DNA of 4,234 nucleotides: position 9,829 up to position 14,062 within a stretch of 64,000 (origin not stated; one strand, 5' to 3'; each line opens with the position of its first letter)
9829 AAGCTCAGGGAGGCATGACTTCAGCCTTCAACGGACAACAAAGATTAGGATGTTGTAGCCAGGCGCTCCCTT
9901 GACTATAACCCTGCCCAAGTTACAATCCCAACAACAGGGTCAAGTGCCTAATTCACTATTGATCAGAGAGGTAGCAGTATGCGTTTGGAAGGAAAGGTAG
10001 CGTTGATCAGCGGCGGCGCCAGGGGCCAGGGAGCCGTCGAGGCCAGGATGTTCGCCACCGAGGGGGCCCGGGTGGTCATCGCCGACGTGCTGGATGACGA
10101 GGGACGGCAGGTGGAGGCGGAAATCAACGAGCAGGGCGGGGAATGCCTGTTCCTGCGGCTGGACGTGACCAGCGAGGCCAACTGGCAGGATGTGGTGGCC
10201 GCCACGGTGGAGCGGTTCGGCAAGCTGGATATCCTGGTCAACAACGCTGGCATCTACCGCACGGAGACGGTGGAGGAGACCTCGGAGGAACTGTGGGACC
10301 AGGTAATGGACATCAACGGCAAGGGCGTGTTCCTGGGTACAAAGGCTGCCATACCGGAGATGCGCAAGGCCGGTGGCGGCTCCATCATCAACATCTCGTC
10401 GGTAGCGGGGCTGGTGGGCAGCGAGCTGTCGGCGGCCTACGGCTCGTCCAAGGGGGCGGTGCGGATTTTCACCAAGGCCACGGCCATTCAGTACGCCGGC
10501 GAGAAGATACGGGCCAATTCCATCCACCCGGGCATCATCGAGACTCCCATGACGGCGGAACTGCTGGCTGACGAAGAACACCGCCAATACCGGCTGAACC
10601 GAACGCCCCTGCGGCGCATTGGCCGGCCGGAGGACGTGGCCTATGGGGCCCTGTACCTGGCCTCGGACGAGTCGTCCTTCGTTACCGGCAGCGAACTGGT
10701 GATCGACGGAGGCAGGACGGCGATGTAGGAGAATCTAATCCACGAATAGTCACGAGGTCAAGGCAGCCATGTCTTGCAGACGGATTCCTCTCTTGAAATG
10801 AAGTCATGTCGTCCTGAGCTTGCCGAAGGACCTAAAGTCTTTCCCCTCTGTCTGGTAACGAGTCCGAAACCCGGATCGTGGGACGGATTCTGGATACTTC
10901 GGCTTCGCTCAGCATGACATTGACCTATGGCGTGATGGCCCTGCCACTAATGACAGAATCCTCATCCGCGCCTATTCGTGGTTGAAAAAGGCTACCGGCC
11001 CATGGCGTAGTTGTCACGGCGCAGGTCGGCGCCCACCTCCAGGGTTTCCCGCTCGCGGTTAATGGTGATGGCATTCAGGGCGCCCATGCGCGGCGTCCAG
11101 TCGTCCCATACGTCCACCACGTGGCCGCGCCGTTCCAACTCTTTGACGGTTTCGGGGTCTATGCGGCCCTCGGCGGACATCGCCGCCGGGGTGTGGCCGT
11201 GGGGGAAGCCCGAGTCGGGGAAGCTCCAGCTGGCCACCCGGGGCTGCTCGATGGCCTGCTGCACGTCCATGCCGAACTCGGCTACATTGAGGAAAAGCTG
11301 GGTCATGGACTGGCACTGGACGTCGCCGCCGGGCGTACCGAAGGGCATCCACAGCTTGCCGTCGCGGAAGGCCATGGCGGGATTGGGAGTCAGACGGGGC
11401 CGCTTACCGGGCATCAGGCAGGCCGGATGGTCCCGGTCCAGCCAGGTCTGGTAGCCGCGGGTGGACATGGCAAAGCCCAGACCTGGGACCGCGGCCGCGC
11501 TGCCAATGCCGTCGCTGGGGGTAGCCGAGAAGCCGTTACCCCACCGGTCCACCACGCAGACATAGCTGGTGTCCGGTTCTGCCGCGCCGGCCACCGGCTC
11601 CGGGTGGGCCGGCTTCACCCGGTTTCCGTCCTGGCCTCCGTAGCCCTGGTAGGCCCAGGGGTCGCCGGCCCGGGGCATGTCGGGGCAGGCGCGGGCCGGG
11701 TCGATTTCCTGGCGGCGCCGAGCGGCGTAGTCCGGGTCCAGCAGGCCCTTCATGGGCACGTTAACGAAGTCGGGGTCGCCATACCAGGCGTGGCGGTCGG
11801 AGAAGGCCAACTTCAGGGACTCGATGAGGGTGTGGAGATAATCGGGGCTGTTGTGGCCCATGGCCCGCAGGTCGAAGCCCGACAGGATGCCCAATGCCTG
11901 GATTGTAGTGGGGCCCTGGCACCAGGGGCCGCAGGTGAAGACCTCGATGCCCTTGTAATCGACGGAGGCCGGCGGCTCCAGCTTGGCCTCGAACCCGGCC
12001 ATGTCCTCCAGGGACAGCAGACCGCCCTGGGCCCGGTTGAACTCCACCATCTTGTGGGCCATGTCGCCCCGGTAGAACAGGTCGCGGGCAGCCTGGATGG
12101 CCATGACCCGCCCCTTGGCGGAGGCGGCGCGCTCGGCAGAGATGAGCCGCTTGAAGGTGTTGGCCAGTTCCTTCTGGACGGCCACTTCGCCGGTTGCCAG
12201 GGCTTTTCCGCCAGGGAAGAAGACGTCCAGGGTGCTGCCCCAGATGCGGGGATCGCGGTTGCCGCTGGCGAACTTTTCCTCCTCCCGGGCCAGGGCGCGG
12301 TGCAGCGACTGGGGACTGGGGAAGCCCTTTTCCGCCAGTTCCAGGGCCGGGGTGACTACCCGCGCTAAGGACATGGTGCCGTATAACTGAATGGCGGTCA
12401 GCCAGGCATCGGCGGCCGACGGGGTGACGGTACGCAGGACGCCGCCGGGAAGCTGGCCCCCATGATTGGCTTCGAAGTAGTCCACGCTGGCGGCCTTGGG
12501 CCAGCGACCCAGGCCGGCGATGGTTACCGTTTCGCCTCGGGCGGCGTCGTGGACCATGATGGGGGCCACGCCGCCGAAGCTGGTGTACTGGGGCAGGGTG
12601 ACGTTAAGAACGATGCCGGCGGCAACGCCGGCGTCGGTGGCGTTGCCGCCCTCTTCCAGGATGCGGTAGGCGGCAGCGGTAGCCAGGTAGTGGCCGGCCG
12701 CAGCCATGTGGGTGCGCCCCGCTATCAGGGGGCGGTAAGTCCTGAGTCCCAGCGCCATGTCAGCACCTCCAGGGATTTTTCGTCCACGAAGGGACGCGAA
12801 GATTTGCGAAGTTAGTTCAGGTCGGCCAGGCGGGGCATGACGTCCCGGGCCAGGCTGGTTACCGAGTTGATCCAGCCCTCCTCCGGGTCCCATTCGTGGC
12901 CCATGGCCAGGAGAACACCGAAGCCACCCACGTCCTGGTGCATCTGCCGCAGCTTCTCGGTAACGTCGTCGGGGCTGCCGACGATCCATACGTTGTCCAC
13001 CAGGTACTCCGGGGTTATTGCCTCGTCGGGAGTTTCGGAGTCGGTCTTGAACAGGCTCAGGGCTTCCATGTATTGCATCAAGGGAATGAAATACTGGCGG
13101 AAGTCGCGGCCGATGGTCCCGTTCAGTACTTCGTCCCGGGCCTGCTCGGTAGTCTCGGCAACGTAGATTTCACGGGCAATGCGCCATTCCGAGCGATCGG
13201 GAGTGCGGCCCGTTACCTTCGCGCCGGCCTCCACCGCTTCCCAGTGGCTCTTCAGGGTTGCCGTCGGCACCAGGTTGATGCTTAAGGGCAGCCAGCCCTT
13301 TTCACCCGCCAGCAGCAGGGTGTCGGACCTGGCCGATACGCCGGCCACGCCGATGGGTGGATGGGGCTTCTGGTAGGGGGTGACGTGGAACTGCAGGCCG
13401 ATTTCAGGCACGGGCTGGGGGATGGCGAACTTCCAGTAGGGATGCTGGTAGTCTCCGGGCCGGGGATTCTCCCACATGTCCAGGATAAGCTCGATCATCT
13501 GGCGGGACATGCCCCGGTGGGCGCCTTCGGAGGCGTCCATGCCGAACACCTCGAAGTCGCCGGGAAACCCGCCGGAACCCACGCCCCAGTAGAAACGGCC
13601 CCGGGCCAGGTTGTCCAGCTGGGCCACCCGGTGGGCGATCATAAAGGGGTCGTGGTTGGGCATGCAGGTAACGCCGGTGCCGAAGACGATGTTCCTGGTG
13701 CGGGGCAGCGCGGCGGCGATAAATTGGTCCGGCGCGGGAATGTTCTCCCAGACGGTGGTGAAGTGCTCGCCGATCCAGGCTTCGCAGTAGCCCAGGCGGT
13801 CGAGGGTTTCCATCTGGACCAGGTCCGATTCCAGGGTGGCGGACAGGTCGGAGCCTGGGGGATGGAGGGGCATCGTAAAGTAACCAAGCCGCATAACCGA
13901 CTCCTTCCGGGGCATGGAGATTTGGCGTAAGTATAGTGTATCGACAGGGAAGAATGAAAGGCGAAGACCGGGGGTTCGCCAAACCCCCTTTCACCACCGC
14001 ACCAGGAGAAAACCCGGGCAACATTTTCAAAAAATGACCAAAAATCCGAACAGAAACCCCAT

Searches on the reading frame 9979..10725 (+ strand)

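Call 41: search_protein_families(library=ncbifam, max_evalue=0.00001, proteins=[window:9979-10725:+])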
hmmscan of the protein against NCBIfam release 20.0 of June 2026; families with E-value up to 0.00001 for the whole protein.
window:9979-10725:+ (249 aa): 225 families (the best 25 are shown)
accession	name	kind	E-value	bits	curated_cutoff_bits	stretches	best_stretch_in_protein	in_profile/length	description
NF053702.1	TrHdxCHCADhChcB1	equivalog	7.8e-81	271.1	400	1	2-248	1-242/250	trans-4-hydroxycyclohexanecarboxylate dehydrogenase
NF005559.1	PRK07231.1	subfamily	9.5e-80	267.7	215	1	2-247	1-248/249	glucose 1-dehydrogenase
NF004791.0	PRK06138.1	equivalog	5.4e-78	261.8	312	1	1-248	1-251/252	SDR family oxidoreductase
NF052562.1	RADHDNL4305835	equivalog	7.3e-77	258.2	400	1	2-248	4-251/252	NADP-dependent (R)-specific alcohol dehydrogenase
NF005473.0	PRK07069.1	equivalog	5.7e-75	252.2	339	1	2-249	7-262/262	SDR family oxidoreductase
NF004818.0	PRK06172.1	equivalog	7.9e-74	248.2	336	1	1-249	3-253/253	SDR family oxidoreductase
NF004198.0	PRK05653.1-3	equivalog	5.1e-69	232.5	296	1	3-246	5-246/248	3-oxoacyl-ACP reductase FabG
NF052558.1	MBtsdlDhBudC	equivalog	1.9e-68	230.7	270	1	4-248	2-243/250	meso-2,3-butanediol dehydrogenase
NF006493.1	PRK08936.1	subfamily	6.6e-66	222.3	420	1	3-247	5-251/261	glucose-1-dehydrogenase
NF053701.1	CsHdxCHCADhChcB2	equivalog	1.2e-64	218.1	350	1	3-248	1-244/245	cis-4-hydroxycyclohexanecarboxylate dehydrogenase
NF005681.0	PRK07478.1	subfamily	1.6e-62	211.2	267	1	1-247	2-250/254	SDR family oxidoreductase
TIGR01830.1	3oxo_ACP_reduc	equivalog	4.6e-62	209.8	297.75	1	8-245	1-237/239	3-oxoacyl-[acyl-carrier-protein] reductase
NF006070.0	PRK08213.1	subfamily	5e-62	209.8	279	1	2-248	9-258/259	gluconate 5-dehydrogenase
NF009468.0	PRK12826.1-4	equivalog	7.6e-62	209.3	318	1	2-246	4-247/256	SDR family oxidoreductase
NF009466.0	PRK12826.1-2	subfamily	1.4e-61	208.1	222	1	6-247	4-245/248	3-oxoacyl-ACP reductase FabG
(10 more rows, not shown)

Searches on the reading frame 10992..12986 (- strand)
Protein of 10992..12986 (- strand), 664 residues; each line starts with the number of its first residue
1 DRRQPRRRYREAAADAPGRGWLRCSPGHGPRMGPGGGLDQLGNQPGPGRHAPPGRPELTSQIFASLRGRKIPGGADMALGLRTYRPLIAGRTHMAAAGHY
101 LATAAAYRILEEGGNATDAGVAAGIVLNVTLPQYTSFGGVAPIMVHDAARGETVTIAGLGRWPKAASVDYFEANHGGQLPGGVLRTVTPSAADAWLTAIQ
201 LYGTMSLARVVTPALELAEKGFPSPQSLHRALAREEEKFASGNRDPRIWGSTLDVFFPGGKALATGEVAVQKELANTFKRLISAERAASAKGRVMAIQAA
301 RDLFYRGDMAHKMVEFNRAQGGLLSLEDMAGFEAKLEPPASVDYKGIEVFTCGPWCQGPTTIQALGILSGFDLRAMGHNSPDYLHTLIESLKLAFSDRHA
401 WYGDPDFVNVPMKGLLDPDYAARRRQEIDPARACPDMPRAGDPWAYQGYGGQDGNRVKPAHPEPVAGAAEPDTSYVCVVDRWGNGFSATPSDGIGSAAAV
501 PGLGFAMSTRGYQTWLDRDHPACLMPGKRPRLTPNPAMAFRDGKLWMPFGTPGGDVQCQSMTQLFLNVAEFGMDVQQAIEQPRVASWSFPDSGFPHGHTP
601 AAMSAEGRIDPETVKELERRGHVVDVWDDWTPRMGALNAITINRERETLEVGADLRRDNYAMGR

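Call 41: search_protein_families(library=ncbifam, max_evalue=0.00001, proteins=[window:10992-12986:-])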
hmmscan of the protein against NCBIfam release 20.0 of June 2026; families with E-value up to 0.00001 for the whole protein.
window:10992-12986:- (664 aa): 2 families
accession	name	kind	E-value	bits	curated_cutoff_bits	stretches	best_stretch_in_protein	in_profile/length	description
TIGR00066.1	g_glut_trans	equivalog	2.7e-89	300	357.85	1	94-656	2-518/518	gamma-glutamyltransferase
NF007187.0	PRK09615.1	equivalog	2.4e-57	194.5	990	2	83-436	41-376/581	gamma-glutamyltransferase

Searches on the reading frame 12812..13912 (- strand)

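Call 41: search_protein_families(library=ncbifam, max_evalue=0.00001, proteins=[window:12812-13912:-])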
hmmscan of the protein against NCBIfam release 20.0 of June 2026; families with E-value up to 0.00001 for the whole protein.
window:12812-13912:- (366 aa): 21 families
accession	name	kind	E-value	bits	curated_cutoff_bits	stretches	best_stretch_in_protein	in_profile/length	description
TIGR03619.1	F420_Rv2161c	subfamily_domain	8.3e-24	84.5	166.9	1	55-246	40-217/247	TIGR03619 family F420-dependent LLM class oxidoreductase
TIGR04027.1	LLM_KPN_01858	hypoth_equivalog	9.7e-18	64.2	412.9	1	8-148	2-139/326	putative FMN-dependent luciferase-like monooxygenase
TIGR03558.1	oxido_grp_1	subfamily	7.3e-16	58.3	166.95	1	21-329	13-299/325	MsnO8 family LLM class oxidoreductase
TIGR03560.1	F420_Rv1855c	subfamily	1.6e-15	57.5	231.4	1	31-240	16-221/227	TIGR03560 family F420-dependent LLM class oxidoreductase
TIGR03858.1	LLM_2I7G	subfamily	6.7e-15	54.9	462.25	1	27-362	25-336/337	Atu2307/SP_0267 family LLM class monooxygenase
TIGR03571.1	lucif_BA3436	subfamily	1.6e-12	47.3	303.9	1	69-225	77-222/304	TIGR03571 family LLM class oxidoreductase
NF052254.1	luciferase_Alph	exception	8.8e-12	44.9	600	1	7-145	1-137/354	luciferase subunit alpha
TIGR03559.1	F420_Rv3520c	subfamily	1.8e-10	40.4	335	1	33-325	18-315/325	LLM class F420-dependent oxidoreductase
TIGR04020.1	seco_metab_LLM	subfamily_domain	4.3e-10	39.2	244.45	1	38-148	29-138/341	MupA/Atu3671 family FMN-dependent luciferase-like monooxygenase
TIGR04036.1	LLM_CE1758_fam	subfamily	9.6e-10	37.8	479.1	1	46-167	46-168/355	CE1758 family FMN-dependent luciferase-like monooxygenase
TIGR03617.1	F420_MSMEG_2256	subfamily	7.8e-09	34.9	278.15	1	52-256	10-208/318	TIGR03617 family F420-dependent LLM class oxidoreductase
TIGR03621.1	F420_MSMEG_2516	subfamily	6.6e-08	32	213.15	1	59-195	40-161/295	TIGR03621 family F420-dependent LLM class oxidoreductase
TIGR03620.1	F420_MSMEG_4141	subfamily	1.4e-07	31.2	219.8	1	31-115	21-98/280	TIGR03620 family F420-dependent LLM class oxidoreductase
TIGR04465.1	ArgArg_F420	equivalog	1.6e-07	30.7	470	1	33-245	65-266/364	F420-dependent hydroxymycolic acid dehydrogenase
TIGR04024.1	F420_NP1902A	hypoth_equivalog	1.7e-07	30.3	345.4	1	35-324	22-299/330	TIGR04024 family LLM class F420-dependent oxidoreductase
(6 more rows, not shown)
